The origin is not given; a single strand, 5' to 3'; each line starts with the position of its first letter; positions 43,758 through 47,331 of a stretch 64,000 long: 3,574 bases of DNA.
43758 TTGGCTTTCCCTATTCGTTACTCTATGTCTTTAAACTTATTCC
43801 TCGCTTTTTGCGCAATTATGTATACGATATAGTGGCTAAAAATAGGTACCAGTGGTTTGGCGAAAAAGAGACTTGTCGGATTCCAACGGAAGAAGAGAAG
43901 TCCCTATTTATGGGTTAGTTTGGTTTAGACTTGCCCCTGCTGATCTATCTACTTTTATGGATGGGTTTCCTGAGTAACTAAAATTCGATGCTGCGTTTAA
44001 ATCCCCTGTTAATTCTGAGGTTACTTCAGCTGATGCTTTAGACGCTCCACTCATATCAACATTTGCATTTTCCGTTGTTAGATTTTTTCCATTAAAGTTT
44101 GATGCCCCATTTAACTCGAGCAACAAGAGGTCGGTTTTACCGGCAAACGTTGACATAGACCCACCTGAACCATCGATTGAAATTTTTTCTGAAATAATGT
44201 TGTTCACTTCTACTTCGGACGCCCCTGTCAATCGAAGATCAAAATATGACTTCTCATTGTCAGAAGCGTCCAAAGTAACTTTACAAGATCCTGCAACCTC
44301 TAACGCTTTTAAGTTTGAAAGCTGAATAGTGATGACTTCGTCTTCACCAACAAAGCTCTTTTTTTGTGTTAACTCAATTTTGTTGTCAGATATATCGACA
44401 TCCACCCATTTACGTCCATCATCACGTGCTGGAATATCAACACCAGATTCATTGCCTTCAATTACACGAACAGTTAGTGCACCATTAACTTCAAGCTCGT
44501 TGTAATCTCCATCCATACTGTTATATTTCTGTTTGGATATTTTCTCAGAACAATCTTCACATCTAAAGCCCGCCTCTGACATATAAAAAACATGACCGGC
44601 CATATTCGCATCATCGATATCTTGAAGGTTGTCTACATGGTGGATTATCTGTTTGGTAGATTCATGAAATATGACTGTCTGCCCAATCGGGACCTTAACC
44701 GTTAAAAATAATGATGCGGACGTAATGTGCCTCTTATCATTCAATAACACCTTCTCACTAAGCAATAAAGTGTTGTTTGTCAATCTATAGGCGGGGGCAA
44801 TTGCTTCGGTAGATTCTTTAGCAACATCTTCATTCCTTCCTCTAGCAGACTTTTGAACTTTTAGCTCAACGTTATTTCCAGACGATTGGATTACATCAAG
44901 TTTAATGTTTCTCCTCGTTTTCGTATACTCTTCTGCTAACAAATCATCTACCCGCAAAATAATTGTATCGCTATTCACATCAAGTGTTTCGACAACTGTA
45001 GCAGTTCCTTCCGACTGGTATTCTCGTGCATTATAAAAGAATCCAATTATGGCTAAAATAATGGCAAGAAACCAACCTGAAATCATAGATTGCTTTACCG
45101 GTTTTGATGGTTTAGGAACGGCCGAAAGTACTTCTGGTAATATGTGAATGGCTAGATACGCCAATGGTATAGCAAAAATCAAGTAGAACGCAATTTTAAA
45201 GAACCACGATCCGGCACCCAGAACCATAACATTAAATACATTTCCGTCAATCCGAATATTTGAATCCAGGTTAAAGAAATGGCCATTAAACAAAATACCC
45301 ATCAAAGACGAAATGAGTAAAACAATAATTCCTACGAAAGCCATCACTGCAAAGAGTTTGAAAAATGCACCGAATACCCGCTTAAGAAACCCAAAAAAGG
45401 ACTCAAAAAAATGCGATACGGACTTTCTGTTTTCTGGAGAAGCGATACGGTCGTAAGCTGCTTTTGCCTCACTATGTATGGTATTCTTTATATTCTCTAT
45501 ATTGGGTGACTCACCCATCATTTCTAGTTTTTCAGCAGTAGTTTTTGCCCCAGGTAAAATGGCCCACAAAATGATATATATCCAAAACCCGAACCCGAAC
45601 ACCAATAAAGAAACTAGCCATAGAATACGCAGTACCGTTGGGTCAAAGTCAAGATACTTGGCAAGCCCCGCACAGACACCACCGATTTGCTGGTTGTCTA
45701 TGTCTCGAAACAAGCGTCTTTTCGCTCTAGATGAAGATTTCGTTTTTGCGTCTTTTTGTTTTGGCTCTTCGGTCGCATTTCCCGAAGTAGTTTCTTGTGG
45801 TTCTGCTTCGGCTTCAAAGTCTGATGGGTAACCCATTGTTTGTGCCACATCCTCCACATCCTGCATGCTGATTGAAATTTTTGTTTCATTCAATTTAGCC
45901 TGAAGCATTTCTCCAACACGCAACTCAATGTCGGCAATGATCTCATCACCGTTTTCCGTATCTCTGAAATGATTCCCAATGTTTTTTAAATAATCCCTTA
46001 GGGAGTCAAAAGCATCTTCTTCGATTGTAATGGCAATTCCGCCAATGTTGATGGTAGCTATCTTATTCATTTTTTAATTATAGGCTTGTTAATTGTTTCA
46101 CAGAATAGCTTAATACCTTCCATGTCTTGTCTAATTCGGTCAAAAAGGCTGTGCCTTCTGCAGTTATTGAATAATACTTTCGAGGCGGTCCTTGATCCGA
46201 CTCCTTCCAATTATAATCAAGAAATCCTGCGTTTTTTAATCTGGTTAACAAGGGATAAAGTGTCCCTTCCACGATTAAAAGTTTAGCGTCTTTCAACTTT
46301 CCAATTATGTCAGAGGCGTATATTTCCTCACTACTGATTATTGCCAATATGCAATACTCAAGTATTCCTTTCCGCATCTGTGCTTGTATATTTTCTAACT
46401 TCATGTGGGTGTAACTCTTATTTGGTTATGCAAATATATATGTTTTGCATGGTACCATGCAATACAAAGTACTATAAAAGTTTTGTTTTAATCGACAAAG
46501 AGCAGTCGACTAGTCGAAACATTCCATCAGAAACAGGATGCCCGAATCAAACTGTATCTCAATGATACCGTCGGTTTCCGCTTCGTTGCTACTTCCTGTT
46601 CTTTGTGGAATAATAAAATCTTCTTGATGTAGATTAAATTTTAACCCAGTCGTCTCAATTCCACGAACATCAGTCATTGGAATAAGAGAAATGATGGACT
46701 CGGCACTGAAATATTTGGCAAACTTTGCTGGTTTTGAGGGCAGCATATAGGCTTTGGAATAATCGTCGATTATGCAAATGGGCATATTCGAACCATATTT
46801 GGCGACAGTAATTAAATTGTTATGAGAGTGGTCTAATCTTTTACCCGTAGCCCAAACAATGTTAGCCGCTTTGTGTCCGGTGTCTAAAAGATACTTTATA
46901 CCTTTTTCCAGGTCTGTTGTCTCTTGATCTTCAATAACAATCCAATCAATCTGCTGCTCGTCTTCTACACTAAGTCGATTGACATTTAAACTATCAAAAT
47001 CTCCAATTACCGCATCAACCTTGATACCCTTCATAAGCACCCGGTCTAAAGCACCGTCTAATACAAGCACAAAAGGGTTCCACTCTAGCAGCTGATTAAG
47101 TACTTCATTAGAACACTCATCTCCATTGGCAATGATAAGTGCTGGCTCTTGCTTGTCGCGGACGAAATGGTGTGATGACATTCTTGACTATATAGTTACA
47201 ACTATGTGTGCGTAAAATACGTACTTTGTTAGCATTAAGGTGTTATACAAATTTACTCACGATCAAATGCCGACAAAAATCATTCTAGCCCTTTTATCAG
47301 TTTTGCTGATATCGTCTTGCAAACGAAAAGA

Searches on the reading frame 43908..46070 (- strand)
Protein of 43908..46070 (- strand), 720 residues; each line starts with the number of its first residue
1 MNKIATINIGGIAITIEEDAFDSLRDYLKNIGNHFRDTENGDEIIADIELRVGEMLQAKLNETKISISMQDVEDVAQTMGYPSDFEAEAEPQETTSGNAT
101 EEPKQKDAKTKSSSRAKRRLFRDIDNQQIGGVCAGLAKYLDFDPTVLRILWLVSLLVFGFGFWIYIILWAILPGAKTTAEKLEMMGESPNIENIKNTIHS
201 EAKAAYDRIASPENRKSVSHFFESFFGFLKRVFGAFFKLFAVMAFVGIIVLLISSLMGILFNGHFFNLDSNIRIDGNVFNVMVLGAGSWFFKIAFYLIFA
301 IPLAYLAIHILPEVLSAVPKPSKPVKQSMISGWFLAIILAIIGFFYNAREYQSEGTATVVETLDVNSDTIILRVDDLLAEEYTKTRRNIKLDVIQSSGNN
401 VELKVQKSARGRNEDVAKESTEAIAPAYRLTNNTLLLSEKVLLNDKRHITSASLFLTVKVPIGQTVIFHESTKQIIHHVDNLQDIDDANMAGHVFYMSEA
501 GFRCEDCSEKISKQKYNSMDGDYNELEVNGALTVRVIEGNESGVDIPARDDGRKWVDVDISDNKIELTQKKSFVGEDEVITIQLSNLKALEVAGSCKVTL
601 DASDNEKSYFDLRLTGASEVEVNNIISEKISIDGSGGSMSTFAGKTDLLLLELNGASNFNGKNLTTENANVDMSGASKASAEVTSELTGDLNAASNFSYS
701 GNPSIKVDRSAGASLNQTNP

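Call 29: search_protein_families(library=ncbifam, proteins=[window:43908-46070:-], max_evalue=0.00001)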
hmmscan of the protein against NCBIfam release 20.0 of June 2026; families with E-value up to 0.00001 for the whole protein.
window:43908-46070:- (720 aa): 2 families
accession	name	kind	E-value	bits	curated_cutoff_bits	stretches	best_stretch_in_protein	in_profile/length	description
TIGR02978.1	phageshock_pspC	equivalog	8.6e-14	51.5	104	1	117-180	1-66/121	envelope stress response membrane protein PspC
NF007973.0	PRK10697.1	equivalog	4.9e-09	36.1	136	1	115-209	5-98/119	envelope stress response membrane protein PspC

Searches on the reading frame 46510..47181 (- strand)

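Call 29: search_protein_families(library=ncbifam, proteins=[window:46510-47181:-], max_evalue=0.00001)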
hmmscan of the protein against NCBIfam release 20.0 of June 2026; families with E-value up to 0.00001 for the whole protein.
window:46510-47181:- (223 aa): 1 family
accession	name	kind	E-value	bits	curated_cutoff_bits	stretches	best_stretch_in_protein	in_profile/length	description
TIGR01378.1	thi_PPkinase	equivalog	1.5e-35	122.5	76.4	1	15-219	2-206/206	thiamine diphosphokinase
